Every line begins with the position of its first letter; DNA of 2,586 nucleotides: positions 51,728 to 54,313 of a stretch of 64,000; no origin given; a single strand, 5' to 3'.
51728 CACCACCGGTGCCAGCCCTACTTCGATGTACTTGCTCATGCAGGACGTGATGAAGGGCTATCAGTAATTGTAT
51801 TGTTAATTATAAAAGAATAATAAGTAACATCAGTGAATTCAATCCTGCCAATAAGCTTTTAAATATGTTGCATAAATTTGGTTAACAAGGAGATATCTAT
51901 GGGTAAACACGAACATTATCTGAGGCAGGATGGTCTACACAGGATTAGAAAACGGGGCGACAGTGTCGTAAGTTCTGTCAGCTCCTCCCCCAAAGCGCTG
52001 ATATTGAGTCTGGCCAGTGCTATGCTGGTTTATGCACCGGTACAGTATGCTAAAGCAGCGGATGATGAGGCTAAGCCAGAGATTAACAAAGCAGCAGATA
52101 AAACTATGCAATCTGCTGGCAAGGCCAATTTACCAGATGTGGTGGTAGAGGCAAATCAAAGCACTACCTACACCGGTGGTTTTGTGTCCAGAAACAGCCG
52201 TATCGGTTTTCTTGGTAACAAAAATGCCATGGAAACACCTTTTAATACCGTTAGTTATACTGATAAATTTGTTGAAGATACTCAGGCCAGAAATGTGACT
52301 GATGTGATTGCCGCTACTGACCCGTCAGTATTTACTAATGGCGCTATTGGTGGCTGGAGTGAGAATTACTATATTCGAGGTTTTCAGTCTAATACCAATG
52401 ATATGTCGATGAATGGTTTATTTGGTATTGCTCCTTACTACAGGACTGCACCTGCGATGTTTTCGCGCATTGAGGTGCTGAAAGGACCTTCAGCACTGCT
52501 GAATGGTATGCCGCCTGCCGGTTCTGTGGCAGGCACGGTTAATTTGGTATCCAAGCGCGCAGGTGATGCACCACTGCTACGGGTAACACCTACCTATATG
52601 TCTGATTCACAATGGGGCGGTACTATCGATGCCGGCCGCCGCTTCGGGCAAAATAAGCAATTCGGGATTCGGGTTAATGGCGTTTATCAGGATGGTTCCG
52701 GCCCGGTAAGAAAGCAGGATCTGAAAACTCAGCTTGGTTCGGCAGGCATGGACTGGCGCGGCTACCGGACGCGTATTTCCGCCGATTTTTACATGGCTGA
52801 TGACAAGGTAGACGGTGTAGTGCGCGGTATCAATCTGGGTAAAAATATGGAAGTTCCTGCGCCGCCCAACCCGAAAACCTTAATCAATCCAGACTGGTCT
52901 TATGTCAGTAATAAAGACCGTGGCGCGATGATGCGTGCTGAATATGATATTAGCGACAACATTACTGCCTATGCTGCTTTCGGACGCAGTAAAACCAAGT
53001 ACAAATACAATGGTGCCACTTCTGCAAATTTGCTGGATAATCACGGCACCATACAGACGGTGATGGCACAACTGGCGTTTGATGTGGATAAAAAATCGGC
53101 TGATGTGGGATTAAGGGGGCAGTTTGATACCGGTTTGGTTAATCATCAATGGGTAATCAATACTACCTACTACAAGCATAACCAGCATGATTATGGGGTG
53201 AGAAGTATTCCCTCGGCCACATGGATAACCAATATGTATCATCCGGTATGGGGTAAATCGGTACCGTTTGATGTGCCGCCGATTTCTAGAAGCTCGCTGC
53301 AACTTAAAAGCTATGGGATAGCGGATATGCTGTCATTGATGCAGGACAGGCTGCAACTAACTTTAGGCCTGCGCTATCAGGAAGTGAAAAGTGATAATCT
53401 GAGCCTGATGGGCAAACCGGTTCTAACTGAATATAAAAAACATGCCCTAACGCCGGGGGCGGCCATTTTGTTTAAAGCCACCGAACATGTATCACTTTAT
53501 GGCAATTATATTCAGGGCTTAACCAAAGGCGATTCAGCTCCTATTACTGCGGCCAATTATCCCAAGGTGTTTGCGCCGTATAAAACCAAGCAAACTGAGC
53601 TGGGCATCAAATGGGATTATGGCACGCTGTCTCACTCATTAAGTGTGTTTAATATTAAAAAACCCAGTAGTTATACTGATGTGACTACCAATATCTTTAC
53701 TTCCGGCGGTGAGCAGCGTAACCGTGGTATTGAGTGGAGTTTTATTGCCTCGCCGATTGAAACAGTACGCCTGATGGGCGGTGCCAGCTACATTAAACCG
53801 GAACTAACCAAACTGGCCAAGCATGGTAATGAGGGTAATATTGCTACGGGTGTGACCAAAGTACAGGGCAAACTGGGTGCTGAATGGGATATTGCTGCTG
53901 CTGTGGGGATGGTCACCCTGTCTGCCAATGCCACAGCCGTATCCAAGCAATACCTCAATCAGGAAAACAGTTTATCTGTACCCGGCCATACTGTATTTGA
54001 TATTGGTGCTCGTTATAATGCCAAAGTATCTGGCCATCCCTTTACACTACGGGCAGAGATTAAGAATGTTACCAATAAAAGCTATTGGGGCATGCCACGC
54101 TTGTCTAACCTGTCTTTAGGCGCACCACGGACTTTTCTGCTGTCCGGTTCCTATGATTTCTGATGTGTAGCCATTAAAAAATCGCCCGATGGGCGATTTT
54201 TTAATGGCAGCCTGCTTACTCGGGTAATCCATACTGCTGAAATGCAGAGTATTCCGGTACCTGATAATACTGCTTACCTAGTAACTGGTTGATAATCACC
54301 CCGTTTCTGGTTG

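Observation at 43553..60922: Anguibactin/acinetobactin-type siderophore locus with split NRPS architecture downstream of tRNA-Phe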

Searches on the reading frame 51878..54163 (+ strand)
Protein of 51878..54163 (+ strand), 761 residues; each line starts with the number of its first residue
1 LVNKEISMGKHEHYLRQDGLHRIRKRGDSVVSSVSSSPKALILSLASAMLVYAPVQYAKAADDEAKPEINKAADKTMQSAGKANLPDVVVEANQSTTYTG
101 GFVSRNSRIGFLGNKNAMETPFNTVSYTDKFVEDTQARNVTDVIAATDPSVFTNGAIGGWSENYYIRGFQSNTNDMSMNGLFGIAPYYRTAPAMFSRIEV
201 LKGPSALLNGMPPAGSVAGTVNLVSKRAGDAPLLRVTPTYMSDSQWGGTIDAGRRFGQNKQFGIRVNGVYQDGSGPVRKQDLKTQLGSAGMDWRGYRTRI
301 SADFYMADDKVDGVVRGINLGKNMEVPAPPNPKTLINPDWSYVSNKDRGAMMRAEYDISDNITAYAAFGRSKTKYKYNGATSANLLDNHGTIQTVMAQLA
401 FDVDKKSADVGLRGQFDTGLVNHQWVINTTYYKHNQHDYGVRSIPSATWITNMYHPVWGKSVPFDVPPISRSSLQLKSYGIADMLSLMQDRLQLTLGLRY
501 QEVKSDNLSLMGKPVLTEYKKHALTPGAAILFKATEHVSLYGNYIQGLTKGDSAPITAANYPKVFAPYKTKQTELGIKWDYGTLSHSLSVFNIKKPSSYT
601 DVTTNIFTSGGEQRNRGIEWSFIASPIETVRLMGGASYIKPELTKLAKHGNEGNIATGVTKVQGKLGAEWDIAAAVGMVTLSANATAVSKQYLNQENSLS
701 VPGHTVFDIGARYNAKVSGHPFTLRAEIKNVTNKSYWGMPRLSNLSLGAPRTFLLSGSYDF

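Call 4: search_protein_families(library=pfam, proteins=[window:51878-54163:+])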
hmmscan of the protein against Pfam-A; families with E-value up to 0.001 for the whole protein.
window:51878-54163:+ (761 aa): 2 families
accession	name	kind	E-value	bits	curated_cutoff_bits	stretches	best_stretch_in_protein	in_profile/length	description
PF00593.30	TonB_dep_Rec_b-barrel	-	9.2e-37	128.4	27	1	316-731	30-436/436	TonB dependent receptor-like, beta-barrel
PF07715.20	Plug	-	6.9e-16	59.1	23.9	1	117-215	2-105/107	TonB-dependent Receptor Plug Domain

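Call 5: search_protein_families(library=ncbifam, proteins=[window:51878-54163:+])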
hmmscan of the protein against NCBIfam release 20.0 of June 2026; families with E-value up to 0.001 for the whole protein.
window:51878-54163:+ (761 aa): 7 families
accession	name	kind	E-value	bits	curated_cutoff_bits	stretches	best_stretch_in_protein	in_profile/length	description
TIGR01783.1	TonB-siderophor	subfamily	2.3e-104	350.3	223.5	1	119-761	1-649/649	TonB-dependent siderophore receptor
NF010651.0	PRK14050.1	equivalog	3.3e-22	78.4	884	2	372-736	343-704/730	TonB-dependent siderophore receptor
NF007465.0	PRK10044.1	equivalog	3.2e-21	75.2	803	1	114-736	73-700/726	ferrichrome porin FhuA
NF010650.0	PRK14049.1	equivalog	5.1e-21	74.5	904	2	65-272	26-234/729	ferrioxamine B receptor precursor protein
TIGR01786.1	TonB-hemlactrns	subfamily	2.2e-15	56.1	323.75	1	117-230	18-138/719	TonB-dependent hemoglobin/transferrin/lactoferrin family receptor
NF041676.1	FecA_OM_dicitr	equivalog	1.5e-10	39.7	1100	1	471-761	473-773/773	TonB-dependent Fe(3+) dicitrate receptor FecA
NF053590.1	TonB_dep_TOL0244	equivalog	0.00027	19.7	645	0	196-276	113-189/604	TOL_0244 family TonB-dependent receptor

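Call 64: search_solved_structures(query=window:51878-54163:+, max_evalue=1e-30)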
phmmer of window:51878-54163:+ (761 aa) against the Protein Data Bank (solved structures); distinct sequences matched with E-value up to 1e-30: 4.
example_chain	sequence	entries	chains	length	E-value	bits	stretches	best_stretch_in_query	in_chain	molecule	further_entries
6h7f_A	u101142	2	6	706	1e-270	903.4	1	77-761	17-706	BauA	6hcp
6h7v_A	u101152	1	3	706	6.6e-270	900.7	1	77-761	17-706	Ligand-gated channel protein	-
9fvq_A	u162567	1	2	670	2.8e-153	515.2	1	97-761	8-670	Ferric-mycobactin receptor, FemA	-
8s34_B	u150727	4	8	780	3e-153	515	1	96-761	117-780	Ferric-mycobactin receptor, FemA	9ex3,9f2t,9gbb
